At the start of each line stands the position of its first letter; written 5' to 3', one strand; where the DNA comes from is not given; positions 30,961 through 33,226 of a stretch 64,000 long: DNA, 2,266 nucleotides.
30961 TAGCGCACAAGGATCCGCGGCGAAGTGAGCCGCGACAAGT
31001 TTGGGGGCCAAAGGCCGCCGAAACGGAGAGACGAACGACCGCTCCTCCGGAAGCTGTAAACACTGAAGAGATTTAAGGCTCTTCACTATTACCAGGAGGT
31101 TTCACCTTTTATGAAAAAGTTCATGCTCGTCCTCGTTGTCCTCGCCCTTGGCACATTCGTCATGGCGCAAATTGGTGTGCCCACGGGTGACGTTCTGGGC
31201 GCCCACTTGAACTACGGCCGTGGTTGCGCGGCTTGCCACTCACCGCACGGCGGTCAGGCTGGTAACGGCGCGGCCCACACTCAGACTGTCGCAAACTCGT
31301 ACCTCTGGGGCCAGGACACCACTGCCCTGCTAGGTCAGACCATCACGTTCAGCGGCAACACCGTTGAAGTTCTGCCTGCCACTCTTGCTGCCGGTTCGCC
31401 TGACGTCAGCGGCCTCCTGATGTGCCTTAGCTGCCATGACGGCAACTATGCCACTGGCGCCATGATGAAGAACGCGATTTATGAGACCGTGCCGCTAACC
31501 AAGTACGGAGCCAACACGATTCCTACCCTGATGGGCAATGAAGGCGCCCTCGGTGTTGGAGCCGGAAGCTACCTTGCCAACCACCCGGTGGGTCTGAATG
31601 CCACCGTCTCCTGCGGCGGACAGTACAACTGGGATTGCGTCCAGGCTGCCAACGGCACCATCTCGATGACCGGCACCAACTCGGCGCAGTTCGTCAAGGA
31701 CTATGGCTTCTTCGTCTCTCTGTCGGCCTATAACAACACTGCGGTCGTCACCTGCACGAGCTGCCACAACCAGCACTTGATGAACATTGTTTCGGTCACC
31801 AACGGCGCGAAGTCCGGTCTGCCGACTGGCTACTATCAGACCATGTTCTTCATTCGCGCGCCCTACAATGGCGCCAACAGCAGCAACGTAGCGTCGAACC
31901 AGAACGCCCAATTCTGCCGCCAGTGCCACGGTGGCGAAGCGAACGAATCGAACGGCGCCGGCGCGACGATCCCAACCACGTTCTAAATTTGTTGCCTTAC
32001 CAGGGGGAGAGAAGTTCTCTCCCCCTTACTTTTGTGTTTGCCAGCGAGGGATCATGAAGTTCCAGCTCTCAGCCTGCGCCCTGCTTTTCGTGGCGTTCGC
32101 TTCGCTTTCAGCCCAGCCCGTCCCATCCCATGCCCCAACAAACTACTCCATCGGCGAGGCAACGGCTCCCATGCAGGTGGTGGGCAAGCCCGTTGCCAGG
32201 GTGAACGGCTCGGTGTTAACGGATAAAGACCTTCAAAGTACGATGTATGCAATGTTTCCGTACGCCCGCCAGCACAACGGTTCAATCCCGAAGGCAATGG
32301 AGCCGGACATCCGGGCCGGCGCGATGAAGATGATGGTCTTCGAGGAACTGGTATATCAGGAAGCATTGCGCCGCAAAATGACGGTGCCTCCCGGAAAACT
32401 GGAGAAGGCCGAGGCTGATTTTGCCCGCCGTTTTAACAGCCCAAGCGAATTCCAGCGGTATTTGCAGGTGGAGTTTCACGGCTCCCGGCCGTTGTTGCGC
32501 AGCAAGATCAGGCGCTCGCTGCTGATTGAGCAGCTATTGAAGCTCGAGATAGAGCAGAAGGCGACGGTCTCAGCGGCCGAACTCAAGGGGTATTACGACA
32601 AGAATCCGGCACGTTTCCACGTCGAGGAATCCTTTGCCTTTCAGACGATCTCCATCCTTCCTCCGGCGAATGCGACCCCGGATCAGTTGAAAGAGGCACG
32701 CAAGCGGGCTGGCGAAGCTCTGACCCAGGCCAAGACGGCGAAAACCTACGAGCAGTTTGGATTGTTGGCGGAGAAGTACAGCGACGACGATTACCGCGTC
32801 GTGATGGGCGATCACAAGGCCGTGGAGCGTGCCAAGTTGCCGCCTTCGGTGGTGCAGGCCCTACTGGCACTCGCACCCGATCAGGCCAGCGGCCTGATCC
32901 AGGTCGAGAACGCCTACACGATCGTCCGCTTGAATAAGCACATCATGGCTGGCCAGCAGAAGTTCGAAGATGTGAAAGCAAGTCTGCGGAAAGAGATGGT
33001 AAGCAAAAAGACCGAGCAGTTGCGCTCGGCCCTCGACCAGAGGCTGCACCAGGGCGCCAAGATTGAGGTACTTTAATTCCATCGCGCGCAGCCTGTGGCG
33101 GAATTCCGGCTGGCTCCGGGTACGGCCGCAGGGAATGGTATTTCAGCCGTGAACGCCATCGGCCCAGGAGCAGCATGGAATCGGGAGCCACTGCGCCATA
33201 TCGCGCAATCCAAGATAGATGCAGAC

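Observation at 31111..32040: Small tetrahaem cytochrome with its own strong terminator: candidate abundant extracellular or polymerising subunit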

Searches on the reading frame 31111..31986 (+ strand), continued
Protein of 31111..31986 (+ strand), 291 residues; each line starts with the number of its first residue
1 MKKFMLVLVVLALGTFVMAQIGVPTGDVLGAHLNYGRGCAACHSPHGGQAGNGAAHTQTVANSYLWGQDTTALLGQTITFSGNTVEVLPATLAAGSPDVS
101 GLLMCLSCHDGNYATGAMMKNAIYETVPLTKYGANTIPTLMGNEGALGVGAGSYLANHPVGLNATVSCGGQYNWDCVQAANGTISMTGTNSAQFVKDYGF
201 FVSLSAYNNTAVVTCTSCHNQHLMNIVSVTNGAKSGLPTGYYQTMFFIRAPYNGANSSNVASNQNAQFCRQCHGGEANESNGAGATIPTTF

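Call 33: fold_search(model_id=the predicted structure, library=pdb)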
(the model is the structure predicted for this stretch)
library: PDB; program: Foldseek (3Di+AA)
matches with E <= 10: 35; with E <= 0.001: 0
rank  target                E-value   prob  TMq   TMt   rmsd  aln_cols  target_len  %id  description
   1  3qxy_B                2.3e+00  0.01  0.06  0.04  12.8        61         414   18  Human SETD6 in complex with RelA Lys310 (released 2011-05-25)
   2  5hq2_M                3.1e+00  0.01  0.10  0.13  15.9       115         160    8  Structural model of Set8 histone H4 Lys20 methyltransferase bound to nucleosome core particle (released 2016-03-23)
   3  8t9h_K                3.7e+00  0.01  0.06  0.07  10.8        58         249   17  Catalytic and non-catalytic mechanisms of histone H4 lysine 20 methyltransferase SUV420H1 (released 2023-09-13)
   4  8gp6_B                3.7e+00  0.01  0.10  0.11  16.1       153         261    8  Structure of the vaccinia virus A16/G9 sub-complex from the orthopoxvirus entry-fusion complex (released 2023-05-17)
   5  5cpr                  4.0e+00  0.00  0.07  0.08  11.7        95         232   16  The novel SUV4-20 inhibitor A-196 verifies a role for epigenetics in genomic integrity (released 2017-01-25)
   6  8rpl_B                4.2e+00  0.01  0.08  0.04  13.5        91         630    8  AMP-forming acetyl-CoA synthetase from Chloroflexota bacterium with bound acetyl AMP (released 2024-06-19)
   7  3s8p_A                4.2e+00  0.01  0.06  0.07  10.1        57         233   19  Crystal Structure of the SET Domain of Human Histone-Lysine N-Methyltransferase SUV420H1 In Complex With S-Adenosyl-L- (released 2011-07-06)
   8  8t9f_K                4.8e+00  0.01  0.07  0.07  10.2        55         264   18  Catalytic and non-catalytic mechanisms of histone H4 lysine 20 methyltransferase SUV420H1 (released 2023-09-06)
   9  3nua_B                5.1e+00  0.01  0.10  0.11  13.7       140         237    6  Crystal Structure of Phosphoribosylaminoimidazole-Succinocarboxamide Synthase from Clostridium perfringens (released 2010-08-25)
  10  4bup_B                5.1e+00  0.01  0.06  0.07  10.2        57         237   19  A novel route to product specificity in the Suv4-20 family of histone H4K20 methyltransferases (released 2013-10-02)
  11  9c8u_A                5.1e+00  0.01  0.08  0.06  16.3       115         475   18  Human PRC2 - RvLEAM (short) (1:6 molar ratio), cross-linked 10 min (released 2024-09-04)
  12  4au7_A                5.4e+00  0.01  0.06  0.07  10.7        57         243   10  The structure of the Suv4-20h2 ternary complex with histone H4 (released 2013-05-22)
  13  5v2n                  5.8e+00  0.01  0.08  0.12  15.5       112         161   12  Crystal Structure of APO Human SETD8 (released 2018-03-07)
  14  3u54_A                6.2e+00  0.01  0.08  0.10  13.5       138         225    7  Crystal structure (Type-1) of SAICAR synthetase from Pyrococcus horikoshii OT3 (released 2012-10-17)
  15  4o7r                  6.2e+00  0.01  0.08  0.10  13.7       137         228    8  SAICAR synthetase (Type-2) in complex with UMP/UDP (released 2014-12-31)
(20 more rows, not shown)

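Call 34: find_encoding_contigs(protein=window:31111-31986:+, flank=10000, max_places=4)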
Protein window:31111-31986:+ (291 aa): 18 contigs read that carry it; 4 places shown.
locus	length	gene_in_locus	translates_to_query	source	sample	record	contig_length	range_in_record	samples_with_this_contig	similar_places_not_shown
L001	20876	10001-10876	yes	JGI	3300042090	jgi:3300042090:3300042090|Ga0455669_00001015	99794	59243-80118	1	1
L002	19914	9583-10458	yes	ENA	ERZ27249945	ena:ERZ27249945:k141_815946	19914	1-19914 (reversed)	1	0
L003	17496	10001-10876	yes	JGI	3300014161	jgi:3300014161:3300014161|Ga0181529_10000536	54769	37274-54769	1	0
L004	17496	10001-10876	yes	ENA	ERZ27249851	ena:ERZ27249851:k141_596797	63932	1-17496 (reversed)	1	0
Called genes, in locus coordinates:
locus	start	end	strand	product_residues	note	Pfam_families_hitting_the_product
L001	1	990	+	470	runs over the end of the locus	-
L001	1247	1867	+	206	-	PF23914:TPR_CcmH_CycH, PF24575:TPR_Slam (weak), PF13424:TPR_12 (faint), PF13428:TPR_14 (faint), PF13432:TPR_16 (faint), PF13431:TPR_17 (faint), PF00515:TPR_1 (faint), PF14559:TPR_19 (weak), +3 more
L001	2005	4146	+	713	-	-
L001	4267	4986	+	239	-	-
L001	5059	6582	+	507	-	PF23914:TPR_CcmH_CycH (faint), PF07719:TPR_2 (faint), PF13181:TPR_8 (faint), PF13431:TPR_17 (faint)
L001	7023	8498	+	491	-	PF02085:Cytochrom_CIII (faint), PF14522:Cytochrome_C7 (faint), PF09699:Paired_CXXCH_1, PF14537:Cytochrom_c3_2 (weak), PF09699:Paired_CXXCH_1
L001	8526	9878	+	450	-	PF25021:TEN_NHL (faint), PF08450:SGL, PF01731:Arylesterase (faint), PF01436:NHL (faint), PF06739:SBBP (faint), PF24684:Vgb_lyase (weak), PF17170:DUF5128 (weak)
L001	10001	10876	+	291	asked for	PF09699:Paired_CXXCH_1 (faint), PF13442:Cytochrome_CBB3 (faint), PF14522:Cytochrome_C7 (faint)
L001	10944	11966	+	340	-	PF13623:SurA_N_2 (faint), PF13624:SurA_N_3 (weak), PF09312:SurA_N (faint), PF13145:Rotamase_2, PF00639:Rotamase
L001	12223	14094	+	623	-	-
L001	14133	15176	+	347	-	-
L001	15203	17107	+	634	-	PF02085:Cytochrom_CIII (faint), PF09699:Paired_CXXCH_1 (faint), PF14522:Cytochrome_C7 (faint), PF14537:Cytochrom_c3_2 (faint), PF22113:Mtrc-MtrF_II-IV_dom (weak)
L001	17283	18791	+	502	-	-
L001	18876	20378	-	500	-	-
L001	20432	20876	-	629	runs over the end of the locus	-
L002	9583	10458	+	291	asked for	PF09699:Paired_CXXCH_1 (faint), PF13442:Cytochrome_CBB3 (faint), PF14522:Cytochrome_C7 (faint)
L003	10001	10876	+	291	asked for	PF09699:Paired_CXXCH_1 (faint), PF13442:Cytochrome_CBB3 (faint), PF14522:Cytochrome_C7 (faint)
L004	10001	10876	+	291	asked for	PF09699:Paired_CXXCH_1 (faint), PF13442:Cytochrome_CBB3 (faint), PF14522:Cytochrome_C7 (faint)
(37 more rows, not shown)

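Call 36: find_related_loci(query=A1, collection=genome_contigs, flank=10000)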
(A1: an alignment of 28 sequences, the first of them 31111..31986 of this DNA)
Query A1 (291 aa) in genome_contigs; peptide patterns used: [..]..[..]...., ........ (x = any residue, [..] = any of these).
463 stretches matched a pattern; 419 encode a relative of the query (tblastn E <= 1e-3); the best 80 are kept; 80 distinct loci.
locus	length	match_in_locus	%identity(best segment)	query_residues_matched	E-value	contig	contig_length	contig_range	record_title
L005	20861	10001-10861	74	2-291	6e-136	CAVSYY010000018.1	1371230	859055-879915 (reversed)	MAG: uncultured Acidobacteriota bacterium isolate MFD05512.bin.1.170 genome assembly, contig: contig_9, whole genome sho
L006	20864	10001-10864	69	1-291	3e-131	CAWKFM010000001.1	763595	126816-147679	MAG: uncultured Acidobacteriota bacterium isolate MFD04752.bin.1.33 genome assembly, contig: contig_11572, whole genome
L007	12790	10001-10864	71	1-291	7e-131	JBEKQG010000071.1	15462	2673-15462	MAG: Terriglobales bacterium isolate SPRUCE 482 SPRUCE_482_71, whole genome shotgun sequence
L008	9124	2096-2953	70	2-291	3e-130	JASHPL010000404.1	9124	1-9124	MAG: Candidatus Sulfotelmatobacter sp. isolate JOPF048 JOPF_NEAR_contig_1325298, whole genome shotgun sequence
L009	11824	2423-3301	70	1-291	4e-130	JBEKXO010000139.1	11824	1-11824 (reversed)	MAG: Terriglobales bacterium isolate SPRUCE 653 SPRUCE_653_139, whole genome shotgun sequence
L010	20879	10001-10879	70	1-291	1e-129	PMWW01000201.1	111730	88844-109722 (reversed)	MAG: Acidobacteriaceae bacterium isolate bog_169 73.20110700_S3M.38_contig_427, whole genome shotgun sequence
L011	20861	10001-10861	68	1-291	1e-128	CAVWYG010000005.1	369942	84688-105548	MAG: uncultured Acidobacteriota bacterium isolate MFD09286.bin.1.180 genome assembly, contig: contig_24427, whole genome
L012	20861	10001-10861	68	1-291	7e-128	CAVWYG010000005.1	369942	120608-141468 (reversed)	MAG: uncultured Acidobacteriota bacterium isolate MFD09286.bin.1.180 genome assembly, contig: contig_24427, whole genome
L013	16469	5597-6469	67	2-291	3e-127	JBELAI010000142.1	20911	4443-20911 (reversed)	MAG: Terracidiphilus sp. isolate SPRUCE 8 SPRUCE_8_142, whole genome shotgun sequence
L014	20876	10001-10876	68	2-291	4e-125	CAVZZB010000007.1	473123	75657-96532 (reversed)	MAG: uncultured Acidobacteriaceae bacterium isolate MFD01828.bin.1.12 genome assembly, contig: contig_13334, whole genom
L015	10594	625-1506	67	1-291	4e-125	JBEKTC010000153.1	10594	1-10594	MAG: Candidatus Korobacteraceae bacterium isolate SPRUCE 549 SPRUCE_549_153, whole genome shotgun sequence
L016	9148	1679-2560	67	1-291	1e-124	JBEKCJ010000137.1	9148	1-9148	MAG: Candidatus Korobacteraceae bacterium isolate SPRUCE 157 SPRUCE_157_137, whole genome shotgun sequence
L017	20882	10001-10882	68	1-291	3e-124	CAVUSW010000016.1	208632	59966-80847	MAG: uncultured Acidobacteriaceae bacterium isolate MFD00964.bin.2.181 genome assembly, contig: contig_82456, whole geno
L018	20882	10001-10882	67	1-291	4e-124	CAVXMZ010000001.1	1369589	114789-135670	MAG: uncultured Acidobacteriaceae bacterium isolate MFD01716.bin.1.118 genome assembly, contig: contig_13657, whole geno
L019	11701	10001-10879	67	1-291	9e-124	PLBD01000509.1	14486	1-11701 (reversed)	MAG: Acidobacteriaceae bacterium isolate bog_257 73.20111000_S1D.39_contig_45231, whole genome shotgun sequence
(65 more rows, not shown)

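Call 65: list_cluster_members(proteins=[P0121, P0127, P0133, P0136, P0143, P0146, P0153, P0189, P0216, P0238])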
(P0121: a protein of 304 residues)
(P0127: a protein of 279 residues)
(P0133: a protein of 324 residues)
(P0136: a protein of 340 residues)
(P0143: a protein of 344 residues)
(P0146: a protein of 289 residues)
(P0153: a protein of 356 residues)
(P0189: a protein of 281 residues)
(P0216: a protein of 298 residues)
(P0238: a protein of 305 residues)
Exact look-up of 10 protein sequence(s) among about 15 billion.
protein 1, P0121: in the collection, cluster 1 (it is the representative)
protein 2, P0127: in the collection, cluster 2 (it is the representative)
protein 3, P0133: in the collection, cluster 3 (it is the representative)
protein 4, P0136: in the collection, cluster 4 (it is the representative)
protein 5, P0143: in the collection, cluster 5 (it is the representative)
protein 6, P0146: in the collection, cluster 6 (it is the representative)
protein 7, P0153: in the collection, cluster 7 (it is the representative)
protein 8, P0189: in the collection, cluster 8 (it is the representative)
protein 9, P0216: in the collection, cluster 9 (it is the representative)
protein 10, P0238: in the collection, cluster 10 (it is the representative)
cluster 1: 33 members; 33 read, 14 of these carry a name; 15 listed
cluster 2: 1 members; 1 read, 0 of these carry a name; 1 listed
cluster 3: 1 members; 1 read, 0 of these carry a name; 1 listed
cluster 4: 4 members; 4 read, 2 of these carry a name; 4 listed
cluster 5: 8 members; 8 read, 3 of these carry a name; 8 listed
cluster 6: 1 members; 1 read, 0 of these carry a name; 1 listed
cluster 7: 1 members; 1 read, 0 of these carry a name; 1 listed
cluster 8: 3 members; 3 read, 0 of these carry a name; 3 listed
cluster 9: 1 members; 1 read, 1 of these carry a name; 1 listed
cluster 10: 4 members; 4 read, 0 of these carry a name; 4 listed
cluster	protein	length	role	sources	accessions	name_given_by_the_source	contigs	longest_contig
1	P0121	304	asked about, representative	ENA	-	-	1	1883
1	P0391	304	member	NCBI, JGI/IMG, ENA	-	cytochrome c553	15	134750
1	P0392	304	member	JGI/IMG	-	hypothetical protein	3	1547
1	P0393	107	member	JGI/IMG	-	hypothetical protein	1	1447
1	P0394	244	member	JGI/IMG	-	cytochrome c553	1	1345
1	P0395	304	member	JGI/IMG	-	cytochrome c553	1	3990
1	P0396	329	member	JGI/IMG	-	hypothetical protein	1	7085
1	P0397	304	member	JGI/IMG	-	cytochrome c553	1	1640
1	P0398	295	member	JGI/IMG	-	cytochrome c553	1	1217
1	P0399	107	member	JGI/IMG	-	hypothetical protein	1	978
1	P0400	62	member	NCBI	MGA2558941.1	MAG: hypothetical protein ABSF17_04620, partial [Terracidiphilus sp.]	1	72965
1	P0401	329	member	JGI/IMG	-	hypothetical protein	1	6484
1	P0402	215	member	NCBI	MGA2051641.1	MAG: hypothetical protein ABSG96_28595, partial [Terracidiphilus sp.]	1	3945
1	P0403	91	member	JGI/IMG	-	hypothetical protein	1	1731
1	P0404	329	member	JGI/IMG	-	hypothetical protein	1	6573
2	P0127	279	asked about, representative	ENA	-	-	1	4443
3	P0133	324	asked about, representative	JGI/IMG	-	-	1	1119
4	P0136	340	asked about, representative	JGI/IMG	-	-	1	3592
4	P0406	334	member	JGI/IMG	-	hypothetical protein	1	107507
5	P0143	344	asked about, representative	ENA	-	-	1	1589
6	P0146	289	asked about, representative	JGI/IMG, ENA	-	-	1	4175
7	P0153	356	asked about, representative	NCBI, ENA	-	-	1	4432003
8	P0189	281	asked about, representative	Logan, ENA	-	-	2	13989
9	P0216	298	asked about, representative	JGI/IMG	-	hypothetical protein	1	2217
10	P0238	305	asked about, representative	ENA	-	-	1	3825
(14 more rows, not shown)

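Call 66: find_encoding_contigs(protein=P0153, flank=10000, max_places=1)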
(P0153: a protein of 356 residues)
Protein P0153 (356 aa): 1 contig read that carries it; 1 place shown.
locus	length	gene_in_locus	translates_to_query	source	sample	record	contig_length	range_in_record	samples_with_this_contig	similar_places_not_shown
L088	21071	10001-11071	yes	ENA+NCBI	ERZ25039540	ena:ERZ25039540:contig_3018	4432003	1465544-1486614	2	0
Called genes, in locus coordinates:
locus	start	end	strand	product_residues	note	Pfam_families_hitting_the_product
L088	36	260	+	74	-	PF04014:MazE_antitoxin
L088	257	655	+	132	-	PF02661:Fic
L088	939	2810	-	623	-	-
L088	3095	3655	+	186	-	PF05176:ATP-synt_10 (weak)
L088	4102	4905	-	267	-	PF01965:DJ-1_PfpI, PF17124:ThiJ_like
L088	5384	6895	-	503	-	PF01266:DAO (faint), PF01593:Amino_oxidase, PF01946:Thi4 (faint), PF13450:NAD_binding_8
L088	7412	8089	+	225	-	PF23914:TPR_CcmH_CycH, PF13428:TPR_14 (faint), PF13424:TPR_12 (faint), PF00515:TPR_1 (faint), PF07719:TPR_2 (faint), PF13174:TPR_6 (faint), PF13181:TPR_8 (faint), PF13414:TPR_11 (weak), +1 more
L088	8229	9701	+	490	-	-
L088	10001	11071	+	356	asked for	PF09699:Paired_CXXCH_1 (faint)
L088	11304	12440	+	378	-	PF08450:SGL (faint), PF06739:SBBP (faint), PF17170:DUF5128 (faint), PF01436:NHL (weak)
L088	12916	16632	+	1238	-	PF09286:Pro-kuma_activ, PF13287:Fn3_assoc, PF13290:CHB_HEX_C_1, PF13287:Fn3_assoc, PF13290:CHB_HEX_C_1, PF13287:Fn3_assoc, PF13290:CHB_HEX_C_1, PF13287:Fn3_assoc, +6 more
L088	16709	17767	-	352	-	PF09699:Paired_CXXCH_1 (faint)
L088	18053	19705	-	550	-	PF21804:Transposase_29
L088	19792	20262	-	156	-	PF13384:HTH_23 (faint)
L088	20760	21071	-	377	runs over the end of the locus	-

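Call 67: find_encoding_contigs(protein=P0406, flank=10000, max_places=1)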
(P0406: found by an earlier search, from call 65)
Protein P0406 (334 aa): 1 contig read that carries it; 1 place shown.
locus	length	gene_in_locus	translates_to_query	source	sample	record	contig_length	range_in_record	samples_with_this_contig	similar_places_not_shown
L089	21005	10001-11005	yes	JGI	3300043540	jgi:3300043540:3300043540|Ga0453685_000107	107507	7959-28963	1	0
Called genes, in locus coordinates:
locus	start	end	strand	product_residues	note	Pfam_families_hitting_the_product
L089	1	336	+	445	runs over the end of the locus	PF02885:Glycos_trans_3N, PF00591:Glycos_transf_3, PF07831:PYNP_C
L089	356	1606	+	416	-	PF01773:Nucleos_tra2_N, PF07670:Gate, PF07662:Nucleos_tra2_C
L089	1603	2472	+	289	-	PF01048:PNP_UDP_1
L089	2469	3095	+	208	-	PF00485:PRK, PF02224:Cytidylate_kin (faint), PF13238:AAA_18 (faint)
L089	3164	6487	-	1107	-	PF13620:CarboxypepD_reg, PF13715:CarbopepD_reg_2 (weak), PF25183:OMP_b-brl_4, PF00593:TonB_dep_Rec_b-barrel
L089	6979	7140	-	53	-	-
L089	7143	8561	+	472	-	PF02085:Cytochrom_CIII (faint), PF14522:Cytochrome_C7 (faint), PF14537:Cytochrom_c3_2 (faint), PF22113:Mtrc-MtrF_II-IV_dom (faint), PF09699:Paired_CXXCH_1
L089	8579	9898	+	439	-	PF22807:TrAA12 (faint), PF01731:Arylesterase (faint), PF13449:Phytase-like (faint), PF24684:Vgb_lyase, PF08450:SGL (weak), PF17170:DUF5128 (weak), PF08450:SGL (weak), PF01436:NHL (weak), +2 more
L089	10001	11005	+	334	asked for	PF09699:Paired_CXXCH_1 (faint)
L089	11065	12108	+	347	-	PF13623:SurA_N_2 (faint), PF13624:SurA_N_3 (weak), PF13145:Rotamase_2, PF00639:Rotamase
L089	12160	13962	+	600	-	-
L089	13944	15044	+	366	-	-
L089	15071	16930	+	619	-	PF14522:Cytochrome_C7 (faint), PF14537:Cytochrom_c3_2 (faint), PF09699:Paired_CXXCH_1 (weak)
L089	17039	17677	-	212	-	PF23914:TPR_CcmH_CycH, PF13174:TPR_6 (faint), PF13424:TPR_12 (faint), PF13428:TPR_14 (faint), PF13414:TPR_11 (faint), PF13371:TPR_9, PF14559:TPR_19, PF13432:TPR_16 (weak), +3 more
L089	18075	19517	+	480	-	PF05140:ResB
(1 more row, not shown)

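Call 87: list_cluster_members(proteins=[P0001, P0420, P0002])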
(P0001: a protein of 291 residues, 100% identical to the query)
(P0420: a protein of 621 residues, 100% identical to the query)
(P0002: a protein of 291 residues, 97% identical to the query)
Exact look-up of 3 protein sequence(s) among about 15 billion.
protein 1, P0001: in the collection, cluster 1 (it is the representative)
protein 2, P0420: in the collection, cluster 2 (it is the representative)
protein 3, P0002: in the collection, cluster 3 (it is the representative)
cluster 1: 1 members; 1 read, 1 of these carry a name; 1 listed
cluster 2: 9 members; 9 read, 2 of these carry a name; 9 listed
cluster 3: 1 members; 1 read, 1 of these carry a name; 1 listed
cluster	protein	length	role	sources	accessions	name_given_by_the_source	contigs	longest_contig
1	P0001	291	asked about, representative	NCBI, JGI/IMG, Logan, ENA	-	cytochrome c553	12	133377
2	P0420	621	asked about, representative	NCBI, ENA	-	-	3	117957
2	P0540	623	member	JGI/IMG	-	hypothetical protein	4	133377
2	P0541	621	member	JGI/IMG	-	hypothetical protein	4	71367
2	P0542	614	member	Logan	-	-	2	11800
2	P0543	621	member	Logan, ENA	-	-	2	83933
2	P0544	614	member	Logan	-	-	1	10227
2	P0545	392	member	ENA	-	-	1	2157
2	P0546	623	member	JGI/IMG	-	-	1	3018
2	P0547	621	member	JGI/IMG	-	-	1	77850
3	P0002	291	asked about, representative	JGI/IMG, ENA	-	hypothetical protein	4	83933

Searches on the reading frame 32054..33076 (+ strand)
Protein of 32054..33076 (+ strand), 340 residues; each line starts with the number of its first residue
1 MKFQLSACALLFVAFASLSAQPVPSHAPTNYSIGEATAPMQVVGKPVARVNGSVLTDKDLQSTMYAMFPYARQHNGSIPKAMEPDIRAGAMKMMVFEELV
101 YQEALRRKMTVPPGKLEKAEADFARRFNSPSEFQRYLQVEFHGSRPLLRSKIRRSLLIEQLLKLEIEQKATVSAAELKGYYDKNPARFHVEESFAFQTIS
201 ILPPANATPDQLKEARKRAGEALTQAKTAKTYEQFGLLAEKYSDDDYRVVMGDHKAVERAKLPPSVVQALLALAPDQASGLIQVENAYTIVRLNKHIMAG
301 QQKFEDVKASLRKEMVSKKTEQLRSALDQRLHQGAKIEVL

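Call 6: search_protein_families(library=pfam, proteins=[window:32054-33076:+], max_evalue=0.01)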
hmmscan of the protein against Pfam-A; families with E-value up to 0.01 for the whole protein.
window:32054-33076:+ (340 aa): 5 families
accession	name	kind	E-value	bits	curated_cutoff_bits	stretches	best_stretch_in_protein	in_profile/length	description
PF13145.12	Rotamase_2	-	3.1e-15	57.5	27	1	172-308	1-120/121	PPIC-type PPIASE domain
PF00639.27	Rotamase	-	6.8e-10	40.2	21.7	1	201-294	4-96/97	PPIC-type PPIASE domain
PF13624.11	SurA_N_3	-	3e-08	34.1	27.2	1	43-161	40-161/162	SurA-like N-terminal domain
PF09312.16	SurA_N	-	5.6e-08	33.4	30.8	1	46-161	4-117/118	SurA N-terminal domain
PF13623.11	SurA_N_2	-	2.4e-05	24.7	28.5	1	44-118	40-117/145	SurA-like N-terminal domain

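Call 7: search_protein_families(library=ncbifam, proteins=[window:32054-33076:+], max_evalue=0.01)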
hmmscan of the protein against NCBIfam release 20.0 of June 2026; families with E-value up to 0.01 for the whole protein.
window:32054-33076:+ (340 aa): 6 families
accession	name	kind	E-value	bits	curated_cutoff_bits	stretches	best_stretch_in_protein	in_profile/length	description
NF008038.0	PRK10770.1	equivalog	8.1e-14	51.2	394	1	36-301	18-276/431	peptidylprolyl isomerase SurA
NF000809.0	PRK00059.1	equivalog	1.8e-09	37.5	303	1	46-333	37-324/336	peptidylprolyl isomerase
TIGR02933.1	nifM_nitrog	equivalog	2.6e-06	27.5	168.2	1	87-321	28-245/256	nitrogen fixation protein NifM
NF008054.0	PRK10788.1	equivalog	4e-06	25.8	493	1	165-335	242-397/626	peptidylprolyl isomerase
TIGR02925.1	cis_trans_EpsD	equivalog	3e-05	23.8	108.9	1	152-221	97-165/232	EpsD family peptidyl-prolyl cis-trans isomerase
NF002846.0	PRK03095.1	equivalog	0.00019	21.1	361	1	217-322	147-246/287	peptidylprolyl isomerase PrsA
